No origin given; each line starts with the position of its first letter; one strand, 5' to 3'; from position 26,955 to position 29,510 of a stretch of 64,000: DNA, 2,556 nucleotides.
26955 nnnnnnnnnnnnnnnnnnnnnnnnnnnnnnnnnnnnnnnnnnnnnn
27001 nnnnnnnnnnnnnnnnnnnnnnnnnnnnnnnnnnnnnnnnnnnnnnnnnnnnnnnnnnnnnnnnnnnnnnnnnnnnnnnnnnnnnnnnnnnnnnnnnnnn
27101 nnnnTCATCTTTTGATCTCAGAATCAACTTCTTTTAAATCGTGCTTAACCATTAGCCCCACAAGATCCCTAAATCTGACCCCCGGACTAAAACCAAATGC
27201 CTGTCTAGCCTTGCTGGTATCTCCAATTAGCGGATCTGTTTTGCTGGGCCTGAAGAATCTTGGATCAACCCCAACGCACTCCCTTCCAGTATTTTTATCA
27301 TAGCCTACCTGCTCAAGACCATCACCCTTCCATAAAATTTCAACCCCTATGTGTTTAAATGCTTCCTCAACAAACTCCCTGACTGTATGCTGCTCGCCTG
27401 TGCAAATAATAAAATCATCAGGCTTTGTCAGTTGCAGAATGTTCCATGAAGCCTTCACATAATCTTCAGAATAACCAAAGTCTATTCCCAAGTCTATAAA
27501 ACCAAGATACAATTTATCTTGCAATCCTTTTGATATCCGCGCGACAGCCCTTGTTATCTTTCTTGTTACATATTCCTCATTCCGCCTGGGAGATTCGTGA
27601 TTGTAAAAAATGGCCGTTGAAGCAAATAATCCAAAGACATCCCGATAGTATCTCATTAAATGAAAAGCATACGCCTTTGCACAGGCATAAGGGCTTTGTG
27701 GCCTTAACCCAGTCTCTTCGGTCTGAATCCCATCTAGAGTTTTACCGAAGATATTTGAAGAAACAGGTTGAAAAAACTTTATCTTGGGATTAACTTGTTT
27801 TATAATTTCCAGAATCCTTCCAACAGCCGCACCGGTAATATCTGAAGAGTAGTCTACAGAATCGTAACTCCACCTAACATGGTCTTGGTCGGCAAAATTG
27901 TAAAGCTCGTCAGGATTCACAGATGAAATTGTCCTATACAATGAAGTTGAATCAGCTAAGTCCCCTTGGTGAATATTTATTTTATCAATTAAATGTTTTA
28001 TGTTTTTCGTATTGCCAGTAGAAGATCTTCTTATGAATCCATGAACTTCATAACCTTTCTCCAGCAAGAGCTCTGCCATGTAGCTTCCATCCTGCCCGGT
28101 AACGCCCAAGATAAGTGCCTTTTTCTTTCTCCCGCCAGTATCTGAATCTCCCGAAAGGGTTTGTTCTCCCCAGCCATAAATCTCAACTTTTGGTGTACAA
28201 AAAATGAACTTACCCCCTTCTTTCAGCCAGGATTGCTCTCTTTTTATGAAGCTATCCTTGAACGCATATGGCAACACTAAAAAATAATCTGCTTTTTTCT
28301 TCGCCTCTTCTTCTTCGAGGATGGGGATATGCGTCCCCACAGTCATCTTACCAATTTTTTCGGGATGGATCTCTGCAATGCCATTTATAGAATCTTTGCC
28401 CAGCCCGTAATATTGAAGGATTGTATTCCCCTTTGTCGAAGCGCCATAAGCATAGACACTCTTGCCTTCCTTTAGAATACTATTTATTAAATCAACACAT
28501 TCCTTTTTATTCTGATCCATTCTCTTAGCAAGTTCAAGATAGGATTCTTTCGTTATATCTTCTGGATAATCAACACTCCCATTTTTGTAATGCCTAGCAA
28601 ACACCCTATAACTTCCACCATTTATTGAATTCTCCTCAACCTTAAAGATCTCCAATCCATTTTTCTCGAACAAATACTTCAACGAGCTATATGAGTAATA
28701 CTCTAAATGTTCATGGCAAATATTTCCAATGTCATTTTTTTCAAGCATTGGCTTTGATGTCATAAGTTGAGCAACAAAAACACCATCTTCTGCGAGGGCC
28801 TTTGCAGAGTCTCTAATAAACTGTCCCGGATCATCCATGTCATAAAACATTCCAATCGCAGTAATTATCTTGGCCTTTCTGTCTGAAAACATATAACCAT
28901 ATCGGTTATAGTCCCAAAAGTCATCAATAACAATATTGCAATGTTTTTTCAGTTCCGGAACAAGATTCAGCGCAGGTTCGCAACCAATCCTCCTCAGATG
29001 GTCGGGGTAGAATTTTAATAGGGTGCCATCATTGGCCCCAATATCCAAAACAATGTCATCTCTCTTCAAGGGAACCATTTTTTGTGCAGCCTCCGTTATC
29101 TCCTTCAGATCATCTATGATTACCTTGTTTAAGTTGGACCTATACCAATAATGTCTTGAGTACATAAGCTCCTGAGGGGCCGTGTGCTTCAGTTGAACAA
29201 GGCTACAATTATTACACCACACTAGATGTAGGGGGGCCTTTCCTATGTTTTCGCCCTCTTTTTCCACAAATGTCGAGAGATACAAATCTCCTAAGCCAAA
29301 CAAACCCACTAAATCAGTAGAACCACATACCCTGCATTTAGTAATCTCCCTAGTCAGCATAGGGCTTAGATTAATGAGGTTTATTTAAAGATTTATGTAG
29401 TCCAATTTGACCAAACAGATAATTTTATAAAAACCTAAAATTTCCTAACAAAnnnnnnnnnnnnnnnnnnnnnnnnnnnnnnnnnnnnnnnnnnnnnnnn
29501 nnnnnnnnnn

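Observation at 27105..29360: C-methyltransferase fused to a Gmd-like domain that has lost the dehydratase catalytic Glu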

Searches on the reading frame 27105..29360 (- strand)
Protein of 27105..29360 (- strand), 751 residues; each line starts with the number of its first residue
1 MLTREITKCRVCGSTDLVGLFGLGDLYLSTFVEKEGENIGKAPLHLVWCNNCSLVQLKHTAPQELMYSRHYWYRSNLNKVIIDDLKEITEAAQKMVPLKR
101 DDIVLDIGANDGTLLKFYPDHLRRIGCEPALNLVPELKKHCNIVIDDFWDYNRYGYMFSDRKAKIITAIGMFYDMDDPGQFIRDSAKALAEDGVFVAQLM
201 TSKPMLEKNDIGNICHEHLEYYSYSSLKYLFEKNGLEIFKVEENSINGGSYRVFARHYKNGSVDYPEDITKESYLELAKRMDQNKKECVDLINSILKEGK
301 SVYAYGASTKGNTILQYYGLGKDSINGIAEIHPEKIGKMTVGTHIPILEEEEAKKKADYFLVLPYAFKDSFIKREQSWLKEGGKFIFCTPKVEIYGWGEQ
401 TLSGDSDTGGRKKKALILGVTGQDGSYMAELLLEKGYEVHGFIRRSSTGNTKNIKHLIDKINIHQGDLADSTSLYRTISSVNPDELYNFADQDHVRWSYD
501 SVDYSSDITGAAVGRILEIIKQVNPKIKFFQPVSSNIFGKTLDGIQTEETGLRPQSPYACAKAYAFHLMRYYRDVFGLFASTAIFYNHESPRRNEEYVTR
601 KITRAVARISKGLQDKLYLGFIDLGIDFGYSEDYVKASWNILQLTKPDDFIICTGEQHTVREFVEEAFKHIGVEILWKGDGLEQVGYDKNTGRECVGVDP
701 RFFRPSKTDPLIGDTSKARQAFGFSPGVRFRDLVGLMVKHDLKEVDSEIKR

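Call 4: search_protein_families(library=pfam, proteins=[window:27105-29360:-], max_evalue=0.001)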
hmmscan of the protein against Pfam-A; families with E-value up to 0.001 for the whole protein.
window:27105-29360:- (751 aa): 6 families
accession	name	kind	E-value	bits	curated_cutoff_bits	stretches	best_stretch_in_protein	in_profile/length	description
PF16363.11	GDP_Man_Dehyd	-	9.3e-107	357.7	27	1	416-736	1-331/332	GDP-mannose 4,6 dehydratase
PF01370.27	Epimerase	-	6e-48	163.8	20.9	1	415-652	1-239/240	NAD dependent epimerase/dehydratase family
PF08484.17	Methyltransf_14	-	1.7e-32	112.9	23.5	1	270-390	39-160/160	C-methyltransferase C-terminal domain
PF13489.12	Methyltransf_23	-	4.3e-14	53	27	1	89-238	10-161/164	Methyltransferase domain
PF08421.16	Methyltransf_13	-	1.8e-11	44.4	31.3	1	9-67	1-62/62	Putative zinc binding domain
PF05368.20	NmrA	-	0.00094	19.3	27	0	412-481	2-70/298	NmrA-like family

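Call 5: search_protein_families(library=ncbifam, proteins=[window:27105-29360:-], max_evalue=0.001)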
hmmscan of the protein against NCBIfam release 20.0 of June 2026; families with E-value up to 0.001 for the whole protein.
window:27105-29360:- (751 aa): 11 families
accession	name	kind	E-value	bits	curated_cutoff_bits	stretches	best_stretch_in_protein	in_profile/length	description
TIGR01472.1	gmd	equivalog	1.4e-115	386.2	415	1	413-744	1-341/342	GDP-mannose 4,6-dehydratase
TIGR01181.1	dTDP_gluc_dehyt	equivalog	1.1e-20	73.9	365.1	1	416-672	3-262/321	dTDP-glucose 4,6-dehydratase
TIGR04180.1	EDH_00030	hypoth_equivalog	2.8e-15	56.2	475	1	416-652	2-235/297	NAD-dependent 4,6-dehydratase LegB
TIGR02622.1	CDP_4_6_dhtase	equivalog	1.5e-10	40.8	278.45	1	412-528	4-123/352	CDP-glucose 4,6-dehydratase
TIGR01179.1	galE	equivalog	1.2e-07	30.9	262.3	1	415-575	2-162/332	UDP-glucose 4-epimerase GalE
NF043036.1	ErythonDh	equivalog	1.8e-05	24.1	325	1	415-572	3-163/321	D-erythronate dehydrogenase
TIGR03466.1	HpnA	hypoth_equivalog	6.2e-05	22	367.65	1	414-482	2-66/327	hopanoid-associated sugar epimerase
NF007490.0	PRK10084.1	subfamily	0.00018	20.7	649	0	545-639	154-244/361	dTDP-glucose 4,6-dehydratase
NF007582.0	PRK10217.1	equivalog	0.00018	20.7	698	1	449-607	39-210/355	dTDP-glucose 4,6-dehydratase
NF041015.1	UDPsulfquin_syn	equivalog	0.0006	18.9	575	0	453-524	59-134/384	UDP-sulfoquinovose synthase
NF045667.1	MTase_DVU1556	equivalog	0.00085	18.8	155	0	87-245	9-169/213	DVU_1556 family methyltransferase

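Call 8: find_homologous_proteins(query=window:27108-29360:-, max_evalue=1e-10)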
Query window:27108-29360:- (751 aa): 7867 proteins with E <= 1e-10 among 8000 candidates; the best 120 are listed.
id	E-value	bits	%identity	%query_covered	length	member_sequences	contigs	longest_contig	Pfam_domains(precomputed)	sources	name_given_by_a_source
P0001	0.0e+0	1748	100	100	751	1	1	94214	PF13489.13,PF08421.17,PF16363.12,PF08484.18,PF01370.28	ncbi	ncbi:MAG: GDP-mannose 4,6-dehydratase [archaeon]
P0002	0.0e+0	1294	74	100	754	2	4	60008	PF13489.13,PF08421.17,PF04321.24,PF16363.12,PF08484.18,PF01370.28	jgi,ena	-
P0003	0.0e+0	1258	73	99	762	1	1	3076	PF13489.13,PF08421.17,PF16363.12,PF05368.20,PF08484.18,PF01370.28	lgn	-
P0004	0.0e+0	1251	73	99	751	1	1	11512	PF13489.13,PF08421.17,PF16363.12,PF05368.20,PF08484.18,PF01370.28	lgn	-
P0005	0.0e+0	1219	70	99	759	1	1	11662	PF13489.13,PF08421.17,PF04321.24,PF16363.12,PF05368.20,PF08484.18,PF01370.28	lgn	-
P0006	0.0e+0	1164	67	98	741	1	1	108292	PF13489.13,PF08421.17,PF04321.24,PF16363.12,PF08484.18,PF01370.28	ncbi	ncbi:MAG: GDP-mannose 4,6-dehydratase [archaeon]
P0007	0.0e+0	1125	65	99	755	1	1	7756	PF13489.13,PF08421.17,PF16363.12,PF08484.18,PF01370.28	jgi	jgi:GDP-mannose 4,6-dehydratase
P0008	0.0e+0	1124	65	100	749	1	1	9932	PF13489.13,PF08421.17,PF16363.12,PF08484.18,PF01370.28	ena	-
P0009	0.0e+0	1110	65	98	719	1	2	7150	PF13489.13,PF08421.17,PF04321.24,PF16363.12,PF08484.18,PF01370.28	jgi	-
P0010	0.0e+0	1108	65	99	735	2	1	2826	PF13489.13,PF08421.17,PF16363.12,PF08484.18,PF01370.28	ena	-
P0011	0.0e+0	1100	63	98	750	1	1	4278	PF13489.13,PF08421.17,PF16363.12,PF08484.18,PF01370.28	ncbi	-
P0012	0.0e+0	1098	63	100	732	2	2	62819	PF13489.13,PF08421.17,PF16363.12,PF08484.18,PF01370.28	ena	-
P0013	0.0e+0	1096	64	100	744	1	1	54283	PF13489.13,PF08421.17,PF16363.12,PF08484.18,PF01370.28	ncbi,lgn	-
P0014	0.0e+0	1095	65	100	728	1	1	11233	PF13489.13,PF08421.17,PF16363.12,PF08484.18,PF01370.28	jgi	jgi:GDPmannose 4,6-dehydratase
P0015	0.0e+0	1078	64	99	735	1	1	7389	PF13489.13,PF08421.17,PF04321.24,PF16363.12,PF08484.18,PF01370.28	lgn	-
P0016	0.0e+0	1072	63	99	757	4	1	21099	PF13489.13,PF08421.17,PF16363.12,PF08484.18,PF01370.28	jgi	-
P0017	0.0e+0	1068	63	99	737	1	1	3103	PF13489.13,PF08421.17,PF04321.24,PF16363.12,PF08484.18,PF01370.28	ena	-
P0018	0.0e+0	1068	62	99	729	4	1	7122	PF13489.13,PF08421.17,PF16363.12,PF08484.18,PF01370.28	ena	-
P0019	0.0e+0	1068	62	99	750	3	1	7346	PF13489.13,PF08421.17,PF16363.12,PF08484.18,PF01370.28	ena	-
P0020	0.0e+0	1066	62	99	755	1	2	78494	PF13489.13,PF08421.17,PF16363.12,PF08484.18,PF01370.28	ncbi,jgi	-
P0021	0.0e+0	1065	63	99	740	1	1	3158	PF13489.13,PF08421.17,PF16363.12,PF08484.18,PF01370.28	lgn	-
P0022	0.0e+0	1064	63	99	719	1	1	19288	PF13489.13,PF08421.17,PF16363.12,PF08484.18,PF01370.28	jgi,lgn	-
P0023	0.0e+0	1061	61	99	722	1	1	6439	PF13489.13,PF08421.17,PF16363.12,PF08484.18,PF01370.28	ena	-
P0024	0.0e+0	1056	62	99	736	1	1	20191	PF13489.13,PF08421.17,PF16363.12,PF08484.18,PF01370.28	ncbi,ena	-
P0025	0.0e+0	1048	62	99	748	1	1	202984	PF13489.13,PF08421.17,PF16363.12,PF08484.18,PF01370.28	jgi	jgi:GDP-mannose 4,6-dehydratase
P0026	0.0e+0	1046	61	99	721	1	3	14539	PF13489.13,PF08421.17,PF04321.24,PF16363.12,PF08484.18,PF01370.28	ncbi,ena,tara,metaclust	tara:strand:- start:10587 stop:12752 length:2166 start_codon:yes stop_codon:yes gene_type:complete|m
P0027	0.0e+0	1037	64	52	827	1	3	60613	PF13489.13,PF08421.17,PF16363.12,PF08484.18,PF01370.28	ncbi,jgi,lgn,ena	-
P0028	0.0e+0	1036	60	99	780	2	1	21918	PF13489.13,PF08421.17,PF16363.12,PF08484.18,PF01370.28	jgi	-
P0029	2.6e-278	943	58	98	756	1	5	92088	PF13489.13,PF08421.17,PF16363.12,PF08484.18,PF01370.28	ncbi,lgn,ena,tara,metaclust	tara:strand:- start:21157 stop:23427 length:2271 start_codon:yes stop_codon:yes gene_type:complete|m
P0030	6.4e-272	922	59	99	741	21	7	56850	PF13489.13,PF08421.17,PF16363.12,PF08484.18,PF01370.28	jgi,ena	-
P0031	2.6e-267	907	57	99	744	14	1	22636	PF13489.13,PF08421.17,PF16363.12,PF08484.18,PF01370.28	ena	-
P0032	4.4e-265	900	55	100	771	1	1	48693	PF13489.13,PF08421.17,PF16363.12,PF08484.18,PF01370.28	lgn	-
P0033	3.0e-262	890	53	99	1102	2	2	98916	PF13489.13,PF08421.17,PF16363.12,PF00293.35,PF08484.18,PF14815.13,PF01370.28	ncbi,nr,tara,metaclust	ncbi:MAG: hypothetical protein CMH61_02875 [Nanoarchaeota archaeon]|nr:hypothetical protein [Nanoarc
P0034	2.3e-261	887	57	98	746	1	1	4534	PF13489.13,PF08421.17,PF16363.12,PF08484.18,PF01370.28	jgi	-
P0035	5.1e-261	886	54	99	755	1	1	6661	PF13489.13,PF08421.17,PF16363.12,PF08484.18,PF01370.28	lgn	-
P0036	1.1e-258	879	54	100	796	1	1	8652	PF13489.13,PF08421.17,PF16363.12,PF08484.18,PF01370.28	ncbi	-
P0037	3.9e-254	864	58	93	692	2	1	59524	PF13489.13,PF04321.24,PF16363.12,PF08484.18,PF01370.28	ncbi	-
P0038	4.5e-251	853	52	99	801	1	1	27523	PF13489.13,PF08421.17,PF04321.24,PF16363.12,PF05368.20,PF08484.18,PF01370.28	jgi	jgi:GDP-mannose 4,6-dehydratase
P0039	2.8e-250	851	52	99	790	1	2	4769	PF13489.13,PF08421.17,PF16363.12,PF08484.18,PF01370.28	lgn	-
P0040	7.4e-233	793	58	80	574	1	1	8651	PF13489.13,PF16363.12,PF08484.18,PF01370.28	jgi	-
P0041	1.2e-213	730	54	78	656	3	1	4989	PF13489.13,PF08421.17,PF04321.24,PF16363.12,PF08484.18,PF01370.28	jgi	jgi:hypothetical protein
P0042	7.7e-206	704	75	53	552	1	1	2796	PF13489.13,PF08421.17,PF00293.35,PF08484.18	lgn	-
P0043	2.1e-200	686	73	53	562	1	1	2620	PF13489.13,PF08421.17,PF00293.35,PF08484.18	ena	-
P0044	5.9e-197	674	72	52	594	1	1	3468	PF13489.13,PF08421.17,PF00293.35,PF08484.18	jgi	-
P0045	8.9e-197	674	73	52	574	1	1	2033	PF13489.13,PF08421.17,PF00293.35,PF08484.18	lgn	-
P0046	1.5e-193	663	71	52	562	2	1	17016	PF13489.13,PF08421.17,PF00293.35,PF08484.18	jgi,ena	-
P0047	6.5e-193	661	72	52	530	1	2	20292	PF13489.13,PF08421.17,PF08484.18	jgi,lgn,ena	-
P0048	1.5e-191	657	70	53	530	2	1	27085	PF13489.13,PF08421.17,PF08484.18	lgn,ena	-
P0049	2.1e-190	653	70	53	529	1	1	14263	PF13489.13,PF08421.17,PF08484.18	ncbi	-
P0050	3.2e-188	646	70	52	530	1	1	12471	PF13489.13,PF08421.17,PF08484.18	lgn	-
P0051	3.0e-187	642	62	64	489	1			PF13489.13,PF16363.12,PF08484.18,PF01370.28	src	-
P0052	3.7e-187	642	69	52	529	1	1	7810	PF13489.13,PF08421.17,PF08484.18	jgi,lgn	jgi:cupin superfamily acireductone dioxygenase involved in methionine salvage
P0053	5.3e-187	642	70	52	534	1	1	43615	PF13489.13,PF08421.17,PF08484.18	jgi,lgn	jgi:cyclopropane fatty-acyl-phospholipid synthase-like methyltransferase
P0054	6.7e-187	641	68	53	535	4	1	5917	PF13489.13,PF08421.17,PF08484.18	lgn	-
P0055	2.0e-186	640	71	52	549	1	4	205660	PF13489.13,PF08421.17,PF01467.33,PF08484.18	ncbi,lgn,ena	-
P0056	4.2e-186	639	61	63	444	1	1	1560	PF04321.24,PF16363.12,PF08484.18,PF01370.28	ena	-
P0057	2.3e-184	633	66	56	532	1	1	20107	PF13489.13,PF08421.17,PF08484.18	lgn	-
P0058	1.2e-181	624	41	52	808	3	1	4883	PF13489.13,PF08421.17,PF04321.24,PF16363.12,PF08484.18,PF01370.28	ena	-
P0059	5.9e-180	618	41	52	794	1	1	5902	PF13489.13,PF08421.17,PF16363.12,PF08484.18,PF01370.28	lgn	-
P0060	6.7e-178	611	44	52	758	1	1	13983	PF13489.13,PF08421.17,PF04321.24,PF16363.12,PF08484.18,PF08241.19,PF01370.28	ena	-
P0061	1.0e-176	607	44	45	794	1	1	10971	PF13489.13,PF08421.17,PF04321.24,PF16363.12,PF08484.18,PF01370.28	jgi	-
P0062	8.2e-176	605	44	45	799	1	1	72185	PF13489.13,PF08421.17,PF04321.24,PF16363.12,PF08484.18,PF01370.28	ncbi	-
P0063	7.3e-172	591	40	52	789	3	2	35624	PF13489.13,PF08421.17,PF16363.12,PF08484.18,PF08241.19,PF01370.28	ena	-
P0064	5.1e-171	589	45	45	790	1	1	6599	PF13489.13,PF08421.17,PF04321.24,PF16363.12,PF08484.18,PF01370.28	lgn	-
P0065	4.4e-169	582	44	45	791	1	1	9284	PF13489.13,PF08421.17,PF04321.24,PF16363.12,PF08484.18,PF01370.28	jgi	-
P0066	5.1e-167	575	43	45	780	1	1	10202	PF13489.13,PF08421.17,PF04321.24,PF16363.12,PF08484.18,PF01370.28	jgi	jgi:GDP-mannose 4,6-dehydratase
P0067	9.3e-167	575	43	45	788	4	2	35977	PF13489.13,PF08421.17,PF16363.12,PF08484.18,PF08241.19,PF01370.28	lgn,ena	-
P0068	7.6e-166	572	64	52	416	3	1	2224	PF13489.13,PF08421.17,PF08484.18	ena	-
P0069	1.2e-161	558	64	28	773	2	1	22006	PF13489.13,PF08421.17,PF14528.12,PF08484.18,PF14890.12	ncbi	-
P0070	3.6e-160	553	62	53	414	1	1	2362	PF13489.13,PF08421.17,PF08484.18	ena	-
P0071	6.7e-160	552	62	52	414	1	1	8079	PF13489.13,PF08421.17,PF08484.18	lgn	-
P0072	7.2e-160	552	43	45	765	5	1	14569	PF13489.13,PF08421.17,PF16363.12,PF08484.18,PF01370.28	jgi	jgi:GDP-mannose 4,6-dehydratase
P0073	9.9e-160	551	62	52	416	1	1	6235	PF13489.13,PF08421.17,PF08484.18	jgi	-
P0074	7.3e-159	548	64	51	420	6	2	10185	PF13489.13,PF08421.17,PF08484.18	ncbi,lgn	-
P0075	2.1e-157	544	44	45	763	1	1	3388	PF13489.13,PF08421.17,PF04321.24,PF16363.12,PF08484.18,PF01370.28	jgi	jgi:GDPmannose 4,6-dehydratase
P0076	2.2e-157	544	59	54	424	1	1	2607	PF13489.13,PF08421.17,PF08484.18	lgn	-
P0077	2.8e-157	543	-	-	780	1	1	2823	PF05204.20,PF13489.13,PF08421.17,PF14528.12,PF08484.18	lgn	-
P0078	1.3e-156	541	43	45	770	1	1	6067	PF13489.13,PF08421.17,PF16363.12,PF08484.18,PF01370.28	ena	-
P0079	5.4e-156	539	60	53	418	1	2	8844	PF13489.13,PF08421.17,PF08484.18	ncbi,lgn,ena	-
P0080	7.6e-155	535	40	51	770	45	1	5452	PF13489.13,PF08421.17,PF04321.24,PF16363.12,PF08484.18,PF01370.28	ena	-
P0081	2.8e-154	533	42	44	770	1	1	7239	PF13489.13,PF08421.17,PF16363.12,PF08484.18,PF01370.28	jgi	jgi:GDPmannose 4,6-dehydratase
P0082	1.2e-153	531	62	52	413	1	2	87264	PF13489.13,PF08421.17,PF08484.18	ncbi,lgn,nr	ncbi:MAG: methyltransferase domain-containing protein [Candidatus Liptonbacteria bacterium]|nr:methy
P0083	9.6e-153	528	43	44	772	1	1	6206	PF13489.13,PF08421.17,PF16363.12,PF08484.18,PF01370.28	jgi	jgi:GDPmannose 4,6-dehydratase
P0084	1.2e-152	528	41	44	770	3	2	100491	PF13489.13,PF08421.17,PF16363.12,PF08484.18,PF01370.28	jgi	jgi:GDP-mannose 4,6-dehydratase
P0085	1.7e-152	527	43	44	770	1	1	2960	PF13489.13,PF08421.17,PF16363.12,PF08484.18,PF01370.28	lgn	-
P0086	9.3e-152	525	60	52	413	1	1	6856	PF13489.13,PF08421.17,PF08484.18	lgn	-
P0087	2.4e-151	524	-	-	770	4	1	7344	PF13489.13,PF08421.17,PF16363.12,PF08484.18,PF01370.28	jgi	jgi:GDPmannose 4,6-dehydratase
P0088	8.1e-151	522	59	52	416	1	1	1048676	PF13489.13,PF08421.17,PF08484.18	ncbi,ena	-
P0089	1.1e-150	521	45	75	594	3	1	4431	PF04321.24,PF16363.12,PF02719.22,PF05368.20,PF13460.13,PF08484.18,PF01370.28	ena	-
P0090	4.0e-150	520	44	44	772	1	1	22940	PF13489.13,PF08421.17,PF16363.12,PF08484.18,PF01370.28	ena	-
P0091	8.7e-150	518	60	51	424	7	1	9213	PF13489.13,PF08421.17,PF08484.18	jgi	-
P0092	1.9e-149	517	42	44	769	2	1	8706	PF13489.13,PF08421.17,PF16363.12,PF08484.18,PF08242.19,PF01370.28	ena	-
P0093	8.7e-149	515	59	52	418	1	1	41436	PF13489.13,PF08421.17,PF08484.18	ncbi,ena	-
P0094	1.4e-148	514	45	44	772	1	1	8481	PF13489.13,PF08421.17,PF04321.24,PF16363.12,PF08484.18,PF01370.28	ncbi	-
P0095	4.3e-148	513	-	-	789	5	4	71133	PF05204.20,PF13489.13,PF08421.17,PF14528.12,PF08484.18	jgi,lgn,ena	jgi:intein/homing endonuclease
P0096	5.2e-148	513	43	44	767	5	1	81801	PF13489.13,PF08421.17,PF16363.12,PF08484.18,PF01370.28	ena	-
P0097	1.1e-147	512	58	52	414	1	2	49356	PF13489.13,PF08421.17,PF08484.18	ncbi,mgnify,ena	mgnify:CR=1 FL=1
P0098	2.4e-146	507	-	-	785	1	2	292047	PF13489.13,PF08421.17,PF14528.12,PF08484.18,PF14890.12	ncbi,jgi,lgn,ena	-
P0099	1.5e-145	504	57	51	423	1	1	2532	PF13489.13,PF08421.17,PF08484.18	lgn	-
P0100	1.7e-145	504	-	-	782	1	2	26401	PF13489.13,PF08421.17,PF14528.12,PF08484.18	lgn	-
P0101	1.2e-143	498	-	-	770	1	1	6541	PF13489.13,PF08421.17,PF16363.12,PF08484.18,PF01370.28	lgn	-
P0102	1.3e-143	498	58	52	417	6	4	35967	PF13489.13,PF08421.17,PF08484.18,PF08242.19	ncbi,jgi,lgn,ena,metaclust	metaclust:status=active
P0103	2.8e-143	497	57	52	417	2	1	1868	PF13489.13,PF08421.17,PF08484.18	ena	-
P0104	1.1e-142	495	57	52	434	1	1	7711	PF13489.13,PF08421.17,PF08484.18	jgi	jgi:SAM-dependent methyltransferase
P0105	8.8e-142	492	56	53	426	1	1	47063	PF13489.13,PF08421.17,PF08484.18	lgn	-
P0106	2.9e-141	490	56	51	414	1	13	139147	PF13489.13,PF08421.17,PF08484.18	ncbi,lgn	-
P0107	5.7e-140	486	56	52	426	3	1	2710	PF13489.13,PF08421.17,PF08484.18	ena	-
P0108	1.3e-139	485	55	52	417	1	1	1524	PF13489.13,PF08421.17,PF08484.18,PF08241.19,PF08242.19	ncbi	-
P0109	1.4e-139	485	56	52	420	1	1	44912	PF13489.13,PF08421.17,PF08484.18,PF08241.19,PF08242.19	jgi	jgi:NDP-4-keto-2,6-dideoxyhexose 3-C-methyltransferase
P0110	1.6e-139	485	57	52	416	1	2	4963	PF13489.13,PF08421.17,PF08484.18,PF08242.19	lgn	-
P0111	2.4e-139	484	56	52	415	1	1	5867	PF13489.13,PF08421.17,PF08484.18,PF08241.19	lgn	-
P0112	2.6e-139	484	58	52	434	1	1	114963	PF13489.13,PF08421.17,PF08484.18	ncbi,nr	ncbi:MAG: methyltransferase domain-containing protein [Candidatus Liptonbacteria bacterium]|nr:methy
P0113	3.8e-139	483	56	52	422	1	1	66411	PF13489.13,PF08421.17,PF08484.18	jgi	jgi:SAM-dependent methyltransferase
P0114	4.8e-139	483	55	52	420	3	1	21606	PF13489.13,PF08421.17,PF08484.18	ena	-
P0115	8.2e-139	482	56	51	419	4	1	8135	PF13489.13,PF08421.17,PF08484.18,PF08241.19,PF08242.19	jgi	jgi:NDP-4-keto-2,6-dideoxyhexose 3-C-methyltransferase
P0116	8.4e-139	482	-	-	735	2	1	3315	PF13489.13,PF08421.17,PF14528.12,PF08484.18,PF14890.12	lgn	-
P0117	1.0e-138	482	55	52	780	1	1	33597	PF13489.13,PF08421.17,PF00155.28,PF00266.26,PF01212.28,PF08484.18,PF01041.24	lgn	-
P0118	2.6e-138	481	56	51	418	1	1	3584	PF13489.13,PF08421.17,PF08484.18,PF08242.19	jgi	jgi:NDP-4-keto-2,6-dideoxyhexose 3-C-methyltransferase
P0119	2.8e-138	480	63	31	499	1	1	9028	PF13489.13,PF08421.17,PF08484.18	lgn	-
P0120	2.9e-138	480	55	52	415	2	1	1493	PF13489.13,PF08421.17,PF08484.18,PF08241.19,PF08242.19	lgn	-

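Call 14: find_encoding_contigs(protein=P0006, flank=8000, max_places=2)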
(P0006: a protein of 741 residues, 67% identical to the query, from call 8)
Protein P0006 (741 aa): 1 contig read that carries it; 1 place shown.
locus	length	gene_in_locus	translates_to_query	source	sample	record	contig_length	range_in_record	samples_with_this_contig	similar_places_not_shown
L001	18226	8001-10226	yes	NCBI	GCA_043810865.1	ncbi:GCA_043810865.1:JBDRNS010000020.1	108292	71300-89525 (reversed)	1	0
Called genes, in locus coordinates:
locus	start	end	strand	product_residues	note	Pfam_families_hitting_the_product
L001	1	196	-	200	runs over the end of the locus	-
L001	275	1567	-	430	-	PF00459:Inositol_P, PF13207:AAA_17 (faint), PF03308:MeaB (weak), PF08433:KTI12, PF01583:APS_kinase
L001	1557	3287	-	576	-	-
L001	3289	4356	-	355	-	-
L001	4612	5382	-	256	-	PF03567:Sulfotransfer_2 (faint)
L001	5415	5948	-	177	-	-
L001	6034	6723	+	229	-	-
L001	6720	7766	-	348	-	-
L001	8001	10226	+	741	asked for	PF08421:Methyltransf_13, PF13489:Methyltransf_23, PF08484:Methyltransf_14, PF01370:Epimerase, PF04321:RmlD_sub_bind (weak), PF16363:GDP_Man_Dehyd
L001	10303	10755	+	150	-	PF08282:Hydrolase_3 (weak)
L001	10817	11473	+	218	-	PF02698:DUF218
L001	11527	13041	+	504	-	PF00483:NTP_transferase (weak), PF12804:NTP_transf_3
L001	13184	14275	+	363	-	PF01370:Epimerase, PF02719:Polysacc_synt_2 (weak), PF04321:RmlD_sub_bind (weak), PF16363:GDP_Man_Dehyd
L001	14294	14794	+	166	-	PF08241:Methyltransf_11 (weak)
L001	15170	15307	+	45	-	-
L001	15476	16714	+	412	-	PF08421:Methyltransf_13, PF13489:Methyltransf_23, PF08242:Methyltransf_12, PF08484:Methyltransf_14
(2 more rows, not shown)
